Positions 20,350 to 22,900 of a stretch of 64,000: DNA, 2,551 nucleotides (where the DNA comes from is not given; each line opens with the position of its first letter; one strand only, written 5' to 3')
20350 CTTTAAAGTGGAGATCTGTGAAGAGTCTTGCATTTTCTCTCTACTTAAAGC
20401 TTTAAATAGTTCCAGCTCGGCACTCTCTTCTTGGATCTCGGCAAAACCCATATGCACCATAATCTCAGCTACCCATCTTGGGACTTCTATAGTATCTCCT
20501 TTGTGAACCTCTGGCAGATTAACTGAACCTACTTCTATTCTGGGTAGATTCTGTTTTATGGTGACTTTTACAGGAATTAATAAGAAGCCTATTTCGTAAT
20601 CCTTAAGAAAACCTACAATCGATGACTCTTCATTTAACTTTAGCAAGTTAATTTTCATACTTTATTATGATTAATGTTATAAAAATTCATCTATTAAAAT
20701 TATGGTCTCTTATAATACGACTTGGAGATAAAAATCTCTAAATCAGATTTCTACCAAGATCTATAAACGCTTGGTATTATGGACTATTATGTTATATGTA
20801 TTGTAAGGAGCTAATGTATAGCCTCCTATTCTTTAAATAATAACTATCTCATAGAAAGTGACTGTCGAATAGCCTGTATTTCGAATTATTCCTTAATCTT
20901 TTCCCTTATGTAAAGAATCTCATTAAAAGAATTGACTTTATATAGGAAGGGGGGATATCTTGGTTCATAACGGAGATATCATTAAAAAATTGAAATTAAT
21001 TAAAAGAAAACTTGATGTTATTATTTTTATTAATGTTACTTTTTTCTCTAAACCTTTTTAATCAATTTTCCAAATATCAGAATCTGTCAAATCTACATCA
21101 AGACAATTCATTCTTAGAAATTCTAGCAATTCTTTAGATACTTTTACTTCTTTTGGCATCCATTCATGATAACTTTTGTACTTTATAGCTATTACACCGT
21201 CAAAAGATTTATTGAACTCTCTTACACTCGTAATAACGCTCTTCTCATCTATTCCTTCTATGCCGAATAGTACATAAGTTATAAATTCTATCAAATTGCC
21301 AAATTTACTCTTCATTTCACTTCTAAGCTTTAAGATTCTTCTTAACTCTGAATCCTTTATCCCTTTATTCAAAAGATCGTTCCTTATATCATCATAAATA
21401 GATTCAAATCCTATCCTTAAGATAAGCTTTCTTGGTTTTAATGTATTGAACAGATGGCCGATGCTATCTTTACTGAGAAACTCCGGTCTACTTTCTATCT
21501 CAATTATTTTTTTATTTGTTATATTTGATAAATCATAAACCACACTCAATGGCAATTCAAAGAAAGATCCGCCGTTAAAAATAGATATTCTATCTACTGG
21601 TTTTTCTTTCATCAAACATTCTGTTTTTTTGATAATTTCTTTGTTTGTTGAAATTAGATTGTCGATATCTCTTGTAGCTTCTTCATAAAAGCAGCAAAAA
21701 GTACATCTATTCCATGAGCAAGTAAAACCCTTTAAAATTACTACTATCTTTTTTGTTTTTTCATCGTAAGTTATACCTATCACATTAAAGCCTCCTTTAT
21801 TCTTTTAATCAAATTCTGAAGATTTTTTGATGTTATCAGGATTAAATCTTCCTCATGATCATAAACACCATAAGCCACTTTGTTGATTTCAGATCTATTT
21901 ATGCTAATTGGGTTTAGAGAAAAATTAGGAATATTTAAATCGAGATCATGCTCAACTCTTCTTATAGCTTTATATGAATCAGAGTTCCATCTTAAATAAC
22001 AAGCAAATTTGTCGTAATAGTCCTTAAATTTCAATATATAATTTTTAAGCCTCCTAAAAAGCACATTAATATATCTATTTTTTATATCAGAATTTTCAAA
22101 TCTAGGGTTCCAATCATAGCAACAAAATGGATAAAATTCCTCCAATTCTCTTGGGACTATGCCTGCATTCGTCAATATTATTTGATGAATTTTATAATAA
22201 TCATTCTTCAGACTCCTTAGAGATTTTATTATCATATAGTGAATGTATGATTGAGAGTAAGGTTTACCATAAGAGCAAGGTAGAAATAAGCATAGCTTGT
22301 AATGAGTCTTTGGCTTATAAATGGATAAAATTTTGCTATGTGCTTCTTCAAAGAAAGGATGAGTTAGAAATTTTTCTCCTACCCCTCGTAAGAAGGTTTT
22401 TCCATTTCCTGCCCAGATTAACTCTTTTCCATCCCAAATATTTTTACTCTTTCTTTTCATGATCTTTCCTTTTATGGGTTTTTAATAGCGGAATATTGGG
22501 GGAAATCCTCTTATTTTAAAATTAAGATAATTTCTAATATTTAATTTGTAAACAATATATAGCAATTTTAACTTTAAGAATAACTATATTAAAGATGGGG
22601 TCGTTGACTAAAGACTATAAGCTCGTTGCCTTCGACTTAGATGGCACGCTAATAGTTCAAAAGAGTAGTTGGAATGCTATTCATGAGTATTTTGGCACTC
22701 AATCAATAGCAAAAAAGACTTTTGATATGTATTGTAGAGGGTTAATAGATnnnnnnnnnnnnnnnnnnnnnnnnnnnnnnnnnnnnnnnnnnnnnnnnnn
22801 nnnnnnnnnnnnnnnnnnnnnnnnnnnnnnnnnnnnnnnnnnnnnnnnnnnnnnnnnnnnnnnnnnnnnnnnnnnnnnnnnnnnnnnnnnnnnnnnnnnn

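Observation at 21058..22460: Minimal two-gene archaeosine-type module: stand-alone ArcS-like domain plus a short radical SAM partner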

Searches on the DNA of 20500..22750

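Call 88: search_rna_families(source=window, start=20500, end=22750, threshold=evalue, max_evalue=1)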
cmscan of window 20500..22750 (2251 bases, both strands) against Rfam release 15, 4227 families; matches with E-value up to 1: 1.
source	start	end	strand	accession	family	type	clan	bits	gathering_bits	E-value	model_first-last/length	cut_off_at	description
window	21787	21846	-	RF01393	isrJ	Gene; sRNA;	-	25.5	37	0.062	1-75/75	no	isrJ Hfq binding RNA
